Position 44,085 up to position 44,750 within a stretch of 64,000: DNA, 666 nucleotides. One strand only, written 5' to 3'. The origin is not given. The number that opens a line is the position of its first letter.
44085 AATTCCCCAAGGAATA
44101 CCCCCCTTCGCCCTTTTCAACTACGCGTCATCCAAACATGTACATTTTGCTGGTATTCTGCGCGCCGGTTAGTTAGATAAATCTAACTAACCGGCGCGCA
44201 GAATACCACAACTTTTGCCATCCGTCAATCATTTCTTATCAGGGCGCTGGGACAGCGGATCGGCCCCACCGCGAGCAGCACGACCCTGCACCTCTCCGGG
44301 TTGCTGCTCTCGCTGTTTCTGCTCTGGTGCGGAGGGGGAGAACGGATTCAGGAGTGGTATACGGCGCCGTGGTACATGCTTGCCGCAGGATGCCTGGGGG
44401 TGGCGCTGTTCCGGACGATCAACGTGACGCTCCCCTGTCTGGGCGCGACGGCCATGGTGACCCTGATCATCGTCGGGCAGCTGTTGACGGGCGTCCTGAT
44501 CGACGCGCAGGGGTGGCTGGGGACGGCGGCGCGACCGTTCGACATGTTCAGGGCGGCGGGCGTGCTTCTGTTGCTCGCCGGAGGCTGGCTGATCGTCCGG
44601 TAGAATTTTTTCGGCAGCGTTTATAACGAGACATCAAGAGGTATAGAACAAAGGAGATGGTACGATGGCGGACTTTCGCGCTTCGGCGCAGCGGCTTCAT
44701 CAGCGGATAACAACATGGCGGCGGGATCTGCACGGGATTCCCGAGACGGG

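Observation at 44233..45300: Truncated second copy of the DMT-transporter / M20D amidohydrolase region, with the PucR regulator and the amidohydrolase lid removed in-frame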

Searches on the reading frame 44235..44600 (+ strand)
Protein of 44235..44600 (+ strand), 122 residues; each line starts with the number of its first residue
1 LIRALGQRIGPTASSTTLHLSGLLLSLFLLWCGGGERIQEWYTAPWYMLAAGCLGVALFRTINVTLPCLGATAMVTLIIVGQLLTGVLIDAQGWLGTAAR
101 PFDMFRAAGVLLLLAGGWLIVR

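Call 7: search_protein_families(library=pfam, proteins=[window:44235-44600:+], max_evalue=0.01)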
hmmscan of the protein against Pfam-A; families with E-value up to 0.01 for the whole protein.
window:44235-44600:+ (122 aa): 1 family
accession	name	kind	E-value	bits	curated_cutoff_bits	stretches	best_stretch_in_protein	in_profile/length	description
PF04657.19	DMT_YdcZ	-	8.4e-25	88.1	24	1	4-119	22-140/140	Putative inner membrane exporter, YdcZ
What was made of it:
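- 44242..44603 (+): 3' fragment (codons ~26-145 plus stop) of a B-type DMT_YdcZ transporter gene; a pseudogene lacking the first transmembrane helix, the start codon and the promoter. Pfam DMT_YdcZ, profile positions 22-140 of 140 (call 7).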

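Call 19: find_homologous_proteins(query=window:44235-44600:+, max_evalue=1e-10)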
Query window:44235-44600:+ (122 aa): 95 proteins with E <= 1e-10 among 471 candidates.
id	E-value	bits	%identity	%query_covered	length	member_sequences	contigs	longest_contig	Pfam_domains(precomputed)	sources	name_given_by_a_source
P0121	9.5e-66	238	97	98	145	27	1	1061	PF04657.20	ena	-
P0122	2.9e-49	184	78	98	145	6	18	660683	PF04657.20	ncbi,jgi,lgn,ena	-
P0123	1.7e-45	172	72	84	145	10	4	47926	PF04657.20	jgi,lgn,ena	jgi:transporter family-2 protein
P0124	5.3e-45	171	71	84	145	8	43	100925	PF04657.20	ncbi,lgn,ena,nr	ncbi:MAG: DMT family transporter [Synergistaceae bacterium]|nr:DMT family transporter [Synergistacea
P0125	4.0e-39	152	62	100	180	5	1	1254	PF04657.20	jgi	jgi:transporter family-2 protein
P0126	4.3e-38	148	63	84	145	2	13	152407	PF04657.20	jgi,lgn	-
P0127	2.5e-37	146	73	61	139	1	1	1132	PF04657.20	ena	-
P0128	7.1e-37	144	61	98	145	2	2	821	PF04657.20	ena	-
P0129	1.2e-36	144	60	98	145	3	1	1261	PF04657.20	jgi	jgi:transporter family-2 protein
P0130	2.0e-36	143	58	97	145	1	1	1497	PF04657.20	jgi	jgi:transporter family-2 protein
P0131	2.4e-36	143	62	98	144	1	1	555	PF04657.20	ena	-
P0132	2.5e-36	143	60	98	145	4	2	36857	PF04657.20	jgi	jgi:bacterial/archaeal transporter family-2 protein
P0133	3.0e-36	142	62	98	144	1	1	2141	PF04657.20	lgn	-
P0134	6.5e-36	141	61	98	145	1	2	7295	PF04657.20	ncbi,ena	-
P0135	6.5e-36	141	61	98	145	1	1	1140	PF04657.20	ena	-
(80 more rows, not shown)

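Call 21: find_encoding_contigs(protein=P0121, flank=10000, max_places=10)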
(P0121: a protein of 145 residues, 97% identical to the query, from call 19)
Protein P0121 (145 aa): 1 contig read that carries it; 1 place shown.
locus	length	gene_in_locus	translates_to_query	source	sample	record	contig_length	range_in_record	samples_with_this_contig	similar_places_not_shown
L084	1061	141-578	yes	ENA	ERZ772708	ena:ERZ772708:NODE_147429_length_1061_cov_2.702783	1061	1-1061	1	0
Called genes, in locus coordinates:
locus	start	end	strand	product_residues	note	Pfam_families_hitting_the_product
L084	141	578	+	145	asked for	PF04657:DMT_YdcZ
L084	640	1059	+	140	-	?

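Call 22: list_cluster_members(proteins=[P0121])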
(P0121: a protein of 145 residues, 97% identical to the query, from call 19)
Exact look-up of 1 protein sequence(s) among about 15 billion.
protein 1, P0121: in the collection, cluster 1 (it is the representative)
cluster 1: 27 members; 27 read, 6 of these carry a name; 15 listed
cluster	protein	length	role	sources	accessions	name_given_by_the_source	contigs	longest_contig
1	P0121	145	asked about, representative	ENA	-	-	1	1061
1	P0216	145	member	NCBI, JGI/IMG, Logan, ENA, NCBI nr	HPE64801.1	MAG TPA: DMT family transporter [Synergistales bacterium] | transporter family-2 protein | DMT family transporter [Synergistales bacterium]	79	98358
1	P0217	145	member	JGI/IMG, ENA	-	transporter family-2 protein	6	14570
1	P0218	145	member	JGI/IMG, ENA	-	transporter family-2 protein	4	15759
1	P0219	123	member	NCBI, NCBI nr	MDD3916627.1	MAG: DMT family transporter, partial [Synergistaceae bacterium] | DMT family transporter [Synergistaceae bacterium]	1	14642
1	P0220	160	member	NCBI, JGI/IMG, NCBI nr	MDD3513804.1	MAG: DMT family transporter [Synergistaceae bacterium] | DMT family transporter [Synergistaceae bacterium]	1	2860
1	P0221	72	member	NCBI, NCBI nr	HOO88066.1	MAG TPA: DMT family transporter, partial [Synergistales bacterium] | DMT family transporter [Synergistales bacterium]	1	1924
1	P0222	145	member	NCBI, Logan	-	-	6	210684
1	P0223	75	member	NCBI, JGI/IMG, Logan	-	-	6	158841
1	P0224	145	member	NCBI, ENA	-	-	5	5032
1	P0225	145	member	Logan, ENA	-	-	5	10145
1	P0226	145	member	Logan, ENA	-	-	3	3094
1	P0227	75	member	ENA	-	-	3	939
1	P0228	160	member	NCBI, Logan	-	-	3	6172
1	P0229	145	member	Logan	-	-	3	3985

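Call 23: find_encoding_contigs(protein=P0222, flank=8000, max_places=4)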
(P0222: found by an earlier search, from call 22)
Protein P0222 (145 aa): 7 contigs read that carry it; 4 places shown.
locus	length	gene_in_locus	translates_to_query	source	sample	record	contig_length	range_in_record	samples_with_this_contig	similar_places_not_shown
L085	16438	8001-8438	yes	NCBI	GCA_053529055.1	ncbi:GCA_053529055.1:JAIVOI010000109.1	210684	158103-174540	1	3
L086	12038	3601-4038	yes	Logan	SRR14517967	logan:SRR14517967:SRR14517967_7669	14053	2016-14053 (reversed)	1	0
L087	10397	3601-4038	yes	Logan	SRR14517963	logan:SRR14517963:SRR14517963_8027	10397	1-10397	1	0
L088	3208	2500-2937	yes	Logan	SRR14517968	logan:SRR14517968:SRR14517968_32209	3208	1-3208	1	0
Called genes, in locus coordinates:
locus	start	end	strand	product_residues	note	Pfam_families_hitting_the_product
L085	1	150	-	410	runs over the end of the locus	-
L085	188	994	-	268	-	PF00106:adh_short, PF08659:KR, PF23441:SDR (weak), PF13561:adh_short_C2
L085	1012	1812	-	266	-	PF06314:ADC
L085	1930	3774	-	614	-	PF00270:DEAD, PF00271:Helicase_C, PF16124:RecQ_Zn_bind, PF09382:RQC, PF00570:HRDC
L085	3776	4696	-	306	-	PF00480:ROK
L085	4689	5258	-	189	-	PF01965:DJ-1_PfpI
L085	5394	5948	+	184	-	PF03446:NAD_binding_2 (weak), PF14833:NAD_binding_11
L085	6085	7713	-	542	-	PF01546:Peptidase_M20, PF07687:M20_dimer (faint)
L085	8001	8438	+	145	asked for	PF04657:DMT_YdcZ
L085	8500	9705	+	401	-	PF01546:Peptidase_M20, PF07687:M20_dimer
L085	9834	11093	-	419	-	-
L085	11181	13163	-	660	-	PF07715:Plug, PF00593:TonB_dep_Rec_b-barrel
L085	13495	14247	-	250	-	PF03544:TonB_C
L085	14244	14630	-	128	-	PF02472:ExbD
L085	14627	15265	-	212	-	PF01618:MotA_ExbB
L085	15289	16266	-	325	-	PF01032:FecCD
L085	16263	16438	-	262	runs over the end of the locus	PF00005:ABC_tran, PF02463:SMC_N (faint), PF13304:AAA_21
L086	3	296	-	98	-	?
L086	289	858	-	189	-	PF01965:DJ-1_PfpI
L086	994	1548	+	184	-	PF03446:NAD_binding_2 (weak), PF14833:NAD_binding_11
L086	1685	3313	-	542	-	PF01546:Peptidase_M20, PF07687:M20_dimer (faint)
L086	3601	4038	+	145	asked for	PF04657:DMT_YdcZ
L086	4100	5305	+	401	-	PF01546:Peptidase_M20, PF07687:M20_dimer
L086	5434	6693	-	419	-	-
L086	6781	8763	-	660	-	PF07715:Plug, PF00593:TonB_dep_Rec_b-barrel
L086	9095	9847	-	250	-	PF03544:TonB_C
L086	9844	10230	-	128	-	PF02472:ExbD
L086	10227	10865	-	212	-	PF01618:MotA_ExbB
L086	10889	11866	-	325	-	PF01032:FecCD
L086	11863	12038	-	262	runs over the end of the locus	PF00005:ABC_tran, PF02463:SMC_N (faint), PF13304:AAA_21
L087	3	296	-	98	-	?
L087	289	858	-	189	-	PF01965:DJ-1_PfpI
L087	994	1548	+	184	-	PF03446:NAD_binding_2 (weak), PF14833:NAD_binding_11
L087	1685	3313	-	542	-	PF01546:Peptidase_M20, PF07687:M20_dimer (faint)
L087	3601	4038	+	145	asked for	PF04657:DMT_YdcZ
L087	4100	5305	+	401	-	PF01546:Peptidase_M20, PF07687:M20_dimer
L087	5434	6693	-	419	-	-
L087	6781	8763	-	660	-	PF07715:Plug, PF00593:TonB_dep_Rec_b-barrel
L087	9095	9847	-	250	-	PF03544:TonB_C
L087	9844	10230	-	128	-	PF02472:ExbD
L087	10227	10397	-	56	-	?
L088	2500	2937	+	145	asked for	PF04657:DMT_YdcZ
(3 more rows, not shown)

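Call 24: find_encoding_contigs(protein=P0216, flank=8000, max_places=6)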
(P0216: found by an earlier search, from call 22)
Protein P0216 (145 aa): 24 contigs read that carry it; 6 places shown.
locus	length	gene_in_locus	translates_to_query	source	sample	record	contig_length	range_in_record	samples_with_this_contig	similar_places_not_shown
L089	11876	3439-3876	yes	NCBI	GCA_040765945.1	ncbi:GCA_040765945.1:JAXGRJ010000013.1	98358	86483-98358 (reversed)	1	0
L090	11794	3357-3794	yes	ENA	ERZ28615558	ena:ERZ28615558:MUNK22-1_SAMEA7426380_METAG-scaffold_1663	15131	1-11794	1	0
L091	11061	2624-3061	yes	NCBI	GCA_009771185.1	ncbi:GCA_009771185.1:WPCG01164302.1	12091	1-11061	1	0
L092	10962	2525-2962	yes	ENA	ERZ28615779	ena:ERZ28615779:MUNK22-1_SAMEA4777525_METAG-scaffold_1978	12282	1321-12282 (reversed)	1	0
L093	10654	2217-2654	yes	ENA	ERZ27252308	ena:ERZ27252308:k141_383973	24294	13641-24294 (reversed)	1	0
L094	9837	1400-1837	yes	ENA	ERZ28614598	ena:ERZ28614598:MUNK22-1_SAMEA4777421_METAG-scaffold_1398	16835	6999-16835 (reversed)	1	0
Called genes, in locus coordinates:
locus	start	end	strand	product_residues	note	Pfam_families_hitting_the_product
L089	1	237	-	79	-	?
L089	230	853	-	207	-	PF04014:MazE_antitoxin (weak)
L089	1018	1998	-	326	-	PF13280:WYL, PF25583:WCX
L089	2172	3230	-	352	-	PF04143:Sulf_transp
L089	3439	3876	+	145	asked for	PF04657:DMT_YdcZ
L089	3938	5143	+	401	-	PF01546:Peptidase_M20, PF07687:M20_dimer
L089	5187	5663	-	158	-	-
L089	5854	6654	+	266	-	PF00702:Hydrolase, PF13344:Hydrolase_6, PF13419:HAD_2 (weak), PF13242:Hydrolase_like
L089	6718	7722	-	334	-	PF00291:PALP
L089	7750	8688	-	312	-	PF03601:Cons_hypoth698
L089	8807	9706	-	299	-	PF00015:MCPsignal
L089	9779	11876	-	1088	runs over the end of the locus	PF02743:dCache_1, PF00512:HisKA, PF02518:HATPase_c, PF00072:Response_reg, PF01627:Hpt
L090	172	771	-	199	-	-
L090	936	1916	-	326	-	PF13280:WYL, PF25583:WCX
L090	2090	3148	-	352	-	PF04143:Sulf_transp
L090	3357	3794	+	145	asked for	PF04657:DMT_YdcZ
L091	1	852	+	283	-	?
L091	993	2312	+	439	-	PF13173:AAA_14, PF13635:DUF4143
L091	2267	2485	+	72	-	-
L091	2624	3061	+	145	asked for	PF04657:DMT_YdcZ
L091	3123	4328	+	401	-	PF01546:Peptidase_M20, PF07687:M20_dimer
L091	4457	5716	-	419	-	-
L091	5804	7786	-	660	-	PF07715:Plug, PF00593:TonB_dep_Rec_b-barrel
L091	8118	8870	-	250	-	PF03544:TonB_C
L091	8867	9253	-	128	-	PF02472:ExbD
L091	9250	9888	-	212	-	PF01618:MotA_ExbB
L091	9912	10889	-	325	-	PF01032:FecCD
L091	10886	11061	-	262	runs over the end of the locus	PF00005:ABC_tran, PF02463:SMC_N (faint), PF13304:AAA_21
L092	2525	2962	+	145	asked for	PF04657:DMT_YdcZ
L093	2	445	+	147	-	?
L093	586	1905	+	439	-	PF13173:AAA_14, PF13635:DUF4143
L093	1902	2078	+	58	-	-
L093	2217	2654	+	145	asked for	PF04657:DMT_YdcZ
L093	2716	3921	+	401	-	PF01546:Peptidase_M20, PF07687:M20_dimer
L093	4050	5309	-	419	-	-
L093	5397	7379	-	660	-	PF07715:Plug, PF00593:TonB_dep_Rec_b-barrel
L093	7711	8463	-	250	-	PF03544:TonB_C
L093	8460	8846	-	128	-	PF02472:ExbD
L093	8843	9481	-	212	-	PF01618:MotA_ExbB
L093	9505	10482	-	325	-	PF01032:FecCD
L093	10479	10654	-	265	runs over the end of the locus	PF00005:ABC_tran, PF02463:SMC_N (faint), PF13304:AAA_21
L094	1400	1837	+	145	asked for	PF04657:DMT_YdcZ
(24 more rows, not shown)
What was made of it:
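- The PucR-less 61-nt spacer is native to B-type loci (calls 21, 23 and 24).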

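Call 27: find_encoding_contigs(protein=P0122, flank=10000, max_places=8)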
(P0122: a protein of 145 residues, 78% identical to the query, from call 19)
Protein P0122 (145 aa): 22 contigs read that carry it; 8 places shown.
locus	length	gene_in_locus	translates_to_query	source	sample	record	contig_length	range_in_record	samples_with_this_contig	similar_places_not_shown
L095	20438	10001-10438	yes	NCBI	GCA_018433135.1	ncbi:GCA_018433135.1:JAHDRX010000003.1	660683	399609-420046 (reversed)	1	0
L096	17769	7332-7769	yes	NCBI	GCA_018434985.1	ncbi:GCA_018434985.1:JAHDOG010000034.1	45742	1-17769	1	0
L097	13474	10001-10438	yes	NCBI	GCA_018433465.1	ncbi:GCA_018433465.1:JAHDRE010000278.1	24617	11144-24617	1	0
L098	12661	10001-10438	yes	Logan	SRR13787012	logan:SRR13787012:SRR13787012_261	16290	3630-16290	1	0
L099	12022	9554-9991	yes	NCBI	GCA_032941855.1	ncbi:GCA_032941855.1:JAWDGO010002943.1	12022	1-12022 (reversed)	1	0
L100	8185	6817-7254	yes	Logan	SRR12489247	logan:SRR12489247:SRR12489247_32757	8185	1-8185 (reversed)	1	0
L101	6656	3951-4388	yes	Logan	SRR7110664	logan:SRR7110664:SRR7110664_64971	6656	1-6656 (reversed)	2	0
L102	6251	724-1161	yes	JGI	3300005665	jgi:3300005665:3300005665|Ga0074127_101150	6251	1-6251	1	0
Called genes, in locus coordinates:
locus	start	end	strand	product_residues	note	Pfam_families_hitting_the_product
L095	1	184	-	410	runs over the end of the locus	-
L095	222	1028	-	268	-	PF00106:adh_short, PF08659:KR, PF23441:SDR (weak), PF13561:adh_short_C2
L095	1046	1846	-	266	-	PF06314:ADC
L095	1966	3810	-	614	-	PF00270:DEAD, PF00271:Helicase_C, PF16124:RecQ_Zn_bind, PF09382:RQC, PF00570:HRDC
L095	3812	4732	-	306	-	PF00480:ROK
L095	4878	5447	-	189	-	PF01965:DJ-1_PfpI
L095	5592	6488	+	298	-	PF02826:2-Hacid_dh_C (weak), PF03446:NAD_binding_2, PF03807:F420_oxidored, PF14833:NAD_binding_11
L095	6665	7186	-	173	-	-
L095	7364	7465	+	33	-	-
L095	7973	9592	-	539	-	PF01546:Peptidase_M20, PF07687:M20_dimer (faint)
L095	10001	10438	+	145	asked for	PF04657:DMT_YdcZ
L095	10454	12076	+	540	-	PF07905:PucR, PF17853:GGDEF_2, PF13556:HTH_30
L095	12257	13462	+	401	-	PF01546:Peptidase_M20, PF07687:M20_dimer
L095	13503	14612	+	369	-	PF05343:Peptidase_M42, PF01546:Peptidase_M20 (weak)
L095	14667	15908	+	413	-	PF04389:Peptidase_M28, PF01546:Peptidase_M20, PF07687:M20_dimer (weak)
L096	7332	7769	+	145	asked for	PF04657:DMT_YdcZ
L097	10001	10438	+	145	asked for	PF04657:DMT_YdcZ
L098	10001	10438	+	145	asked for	PF04657:DMT_YdcZ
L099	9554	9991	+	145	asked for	PF04657:DMT_YdcZ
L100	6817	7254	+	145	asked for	PF04657:DMT_YdcZ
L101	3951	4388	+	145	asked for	PF04657:DMT_YdcZ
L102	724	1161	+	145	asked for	PF04657:DMT_YdcZ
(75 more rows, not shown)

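Call 46: find_encoding_contigs(protein=P0124, flank=5000, max_places=4)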
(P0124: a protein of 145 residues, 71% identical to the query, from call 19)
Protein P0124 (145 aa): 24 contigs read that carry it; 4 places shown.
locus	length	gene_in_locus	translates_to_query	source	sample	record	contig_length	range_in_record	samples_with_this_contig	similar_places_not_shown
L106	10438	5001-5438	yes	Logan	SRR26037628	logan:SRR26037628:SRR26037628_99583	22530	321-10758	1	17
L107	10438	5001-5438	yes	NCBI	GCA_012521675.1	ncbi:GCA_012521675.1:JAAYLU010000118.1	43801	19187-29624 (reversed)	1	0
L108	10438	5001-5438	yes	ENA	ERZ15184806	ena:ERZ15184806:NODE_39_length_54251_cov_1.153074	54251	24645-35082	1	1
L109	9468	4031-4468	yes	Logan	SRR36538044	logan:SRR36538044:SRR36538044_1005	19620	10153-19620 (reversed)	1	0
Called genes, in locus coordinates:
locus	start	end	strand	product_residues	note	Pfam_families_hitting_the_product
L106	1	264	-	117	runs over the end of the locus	PF08780:NTase_sub_bind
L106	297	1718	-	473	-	PF13600:DUF4140 (faint), PF13598:DUF4139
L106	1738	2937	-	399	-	-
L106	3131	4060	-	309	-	PF00480:ROK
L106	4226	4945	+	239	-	PF08239:SH3_3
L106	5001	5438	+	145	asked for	PF04657:DMT_YdcZ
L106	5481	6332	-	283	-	PF00892:EamA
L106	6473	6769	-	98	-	PF01336:tRNA_anti-codon (faint)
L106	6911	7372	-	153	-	PF00582:Usp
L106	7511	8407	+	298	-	PF03069:FmdA_AmdA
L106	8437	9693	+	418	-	PF00534:Glycos_transf_1, PF13692:Glyco_trans_1_4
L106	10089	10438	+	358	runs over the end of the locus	PF00793:DAHP_synth_1, PF03102:NeuB (weak)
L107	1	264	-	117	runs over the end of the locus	PF08780:NTase_sub_bind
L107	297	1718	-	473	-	PF13600:DUF4140 (faint), PF13598:DUF4139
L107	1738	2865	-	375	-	-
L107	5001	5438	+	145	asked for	PF04657:DMT_YdcZ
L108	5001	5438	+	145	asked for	PF04657:DMT_YdcZ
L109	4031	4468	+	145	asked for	PF04657:DMT_YdcZ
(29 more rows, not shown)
